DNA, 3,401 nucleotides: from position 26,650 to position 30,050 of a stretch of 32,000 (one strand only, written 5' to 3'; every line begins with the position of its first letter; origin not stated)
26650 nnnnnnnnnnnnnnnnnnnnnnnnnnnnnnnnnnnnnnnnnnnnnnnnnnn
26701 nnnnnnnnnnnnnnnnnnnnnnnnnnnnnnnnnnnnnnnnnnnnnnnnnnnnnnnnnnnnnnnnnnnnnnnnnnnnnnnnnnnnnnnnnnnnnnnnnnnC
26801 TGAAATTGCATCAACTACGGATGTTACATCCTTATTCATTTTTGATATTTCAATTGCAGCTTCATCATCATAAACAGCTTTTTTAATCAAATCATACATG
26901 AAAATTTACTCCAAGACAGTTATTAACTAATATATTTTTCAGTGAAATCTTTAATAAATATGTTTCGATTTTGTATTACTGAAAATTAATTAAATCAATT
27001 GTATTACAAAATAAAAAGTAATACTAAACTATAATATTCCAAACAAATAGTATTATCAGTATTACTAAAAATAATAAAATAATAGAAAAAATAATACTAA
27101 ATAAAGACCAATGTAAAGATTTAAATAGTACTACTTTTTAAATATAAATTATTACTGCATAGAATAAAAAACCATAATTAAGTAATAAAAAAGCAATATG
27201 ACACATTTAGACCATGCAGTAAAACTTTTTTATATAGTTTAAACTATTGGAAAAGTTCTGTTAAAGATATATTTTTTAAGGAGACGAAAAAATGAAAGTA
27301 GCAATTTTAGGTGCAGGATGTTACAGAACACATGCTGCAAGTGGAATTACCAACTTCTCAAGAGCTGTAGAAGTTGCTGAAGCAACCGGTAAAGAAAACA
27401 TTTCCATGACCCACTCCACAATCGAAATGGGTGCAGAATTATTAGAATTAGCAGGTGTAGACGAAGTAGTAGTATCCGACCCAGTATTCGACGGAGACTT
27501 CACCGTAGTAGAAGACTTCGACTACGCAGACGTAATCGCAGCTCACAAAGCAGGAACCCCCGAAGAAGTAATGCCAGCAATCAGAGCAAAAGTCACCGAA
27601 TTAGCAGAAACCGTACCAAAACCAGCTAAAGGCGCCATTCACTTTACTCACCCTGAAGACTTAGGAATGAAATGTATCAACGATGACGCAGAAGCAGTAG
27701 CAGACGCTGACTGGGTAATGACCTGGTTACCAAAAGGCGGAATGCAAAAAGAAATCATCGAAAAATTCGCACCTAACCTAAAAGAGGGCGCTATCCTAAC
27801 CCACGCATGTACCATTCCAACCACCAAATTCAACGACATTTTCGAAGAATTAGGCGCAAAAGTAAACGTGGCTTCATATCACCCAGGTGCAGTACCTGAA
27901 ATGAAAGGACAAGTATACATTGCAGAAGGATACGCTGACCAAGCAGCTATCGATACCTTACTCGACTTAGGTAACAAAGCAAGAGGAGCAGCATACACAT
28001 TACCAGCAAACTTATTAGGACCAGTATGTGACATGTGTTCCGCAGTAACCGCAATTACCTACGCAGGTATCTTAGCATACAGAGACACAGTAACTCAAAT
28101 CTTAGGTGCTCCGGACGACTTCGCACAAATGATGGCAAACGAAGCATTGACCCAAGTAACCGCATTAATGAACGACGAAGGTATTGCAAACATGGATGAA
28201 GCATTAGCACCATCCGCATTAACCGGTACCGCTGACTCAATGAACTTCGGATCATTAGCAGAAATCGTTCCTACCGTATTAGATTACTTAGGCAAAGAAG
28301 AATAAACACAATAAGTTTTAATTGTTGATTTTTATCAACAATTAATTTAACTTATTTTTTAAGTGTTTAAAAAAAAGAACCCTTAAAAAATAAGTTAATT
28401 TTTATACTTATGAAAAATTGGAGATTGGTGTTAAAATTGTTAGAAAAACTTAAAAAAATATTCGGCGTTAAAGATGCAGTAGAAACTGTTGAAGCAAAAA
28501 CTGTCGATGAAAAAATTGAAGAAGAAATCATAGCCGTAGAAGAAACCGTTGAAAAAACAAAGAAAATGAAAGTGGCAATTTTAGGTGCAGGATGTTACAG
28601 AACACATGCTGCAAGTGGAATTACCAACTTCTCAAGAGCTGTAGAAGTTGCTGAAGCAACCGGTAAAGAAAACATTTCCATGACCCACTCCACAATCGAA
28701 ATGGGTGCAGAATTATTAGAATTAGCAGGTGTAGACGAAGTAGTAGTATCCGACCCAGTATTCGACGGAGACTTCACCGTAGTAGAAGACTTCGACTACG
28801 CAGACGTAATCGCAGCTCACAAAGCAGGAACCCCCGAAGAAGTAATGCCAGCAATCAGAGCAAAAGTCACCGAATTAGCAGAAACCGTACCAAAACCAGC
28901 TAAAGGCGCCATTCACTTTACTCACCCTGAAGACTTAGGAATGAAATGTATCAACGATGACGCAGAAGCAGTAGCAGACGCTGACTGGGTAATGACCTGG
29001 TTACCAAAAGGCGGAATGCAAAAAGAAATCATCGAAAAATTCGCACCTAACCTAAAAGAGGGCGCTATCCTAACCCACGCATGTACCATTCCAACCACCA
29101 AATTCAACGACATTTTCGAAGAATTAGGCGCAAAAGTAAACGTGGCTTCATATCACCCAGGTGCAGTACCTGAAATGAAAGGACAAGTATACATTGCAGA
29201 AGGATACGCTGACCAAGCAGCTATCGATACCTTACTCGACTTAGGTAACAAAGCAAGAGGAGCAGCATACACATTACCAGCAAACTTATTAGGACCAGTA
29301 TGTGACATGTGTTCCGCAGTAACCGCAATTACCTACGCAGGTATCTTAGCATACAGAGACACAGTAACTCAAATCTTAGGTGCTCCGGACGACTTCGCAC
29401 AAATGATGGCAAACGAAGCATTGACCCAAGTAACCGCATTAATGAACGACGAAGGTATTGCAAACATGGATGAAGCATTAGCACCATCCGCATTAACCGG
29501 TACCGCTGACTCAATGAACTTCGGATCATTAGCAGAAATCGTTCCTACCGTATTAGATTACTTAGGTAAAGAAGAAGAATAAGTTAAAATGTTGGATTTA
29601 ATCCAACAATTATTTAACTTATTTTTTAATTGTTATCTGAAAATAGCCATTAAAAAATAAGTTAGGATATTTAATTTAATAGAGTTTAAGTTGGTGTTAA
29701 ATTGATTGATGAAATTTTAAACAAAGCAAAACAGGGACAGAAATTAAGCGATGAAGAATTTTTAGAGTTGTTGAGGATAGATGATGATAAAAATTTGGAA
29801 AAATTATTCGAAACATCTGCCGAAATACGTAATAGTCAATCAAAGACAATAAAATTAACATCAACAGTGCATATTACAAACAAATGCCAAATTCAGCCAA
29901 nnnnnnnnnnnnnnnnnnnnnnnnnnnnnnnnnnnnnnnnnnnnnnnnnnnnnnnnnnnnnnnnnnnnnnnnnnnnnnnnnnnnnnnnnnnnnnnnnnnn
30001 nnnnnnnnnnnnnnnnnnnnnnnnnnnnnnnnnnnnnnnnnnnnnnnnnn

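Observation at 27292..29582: Tandem hmd genes: essentially identical coding sequences inside clearly diverged flanks (concerted evolution or very recent conversion)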

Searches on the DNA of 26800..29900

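Call 52: search_rna_families(source=window, start=26800, end=29900, threshold=evalue, max_evalue=1)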
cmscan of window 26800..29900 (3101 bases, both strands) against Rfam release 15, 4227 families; matches with E-value up to 1: 0.
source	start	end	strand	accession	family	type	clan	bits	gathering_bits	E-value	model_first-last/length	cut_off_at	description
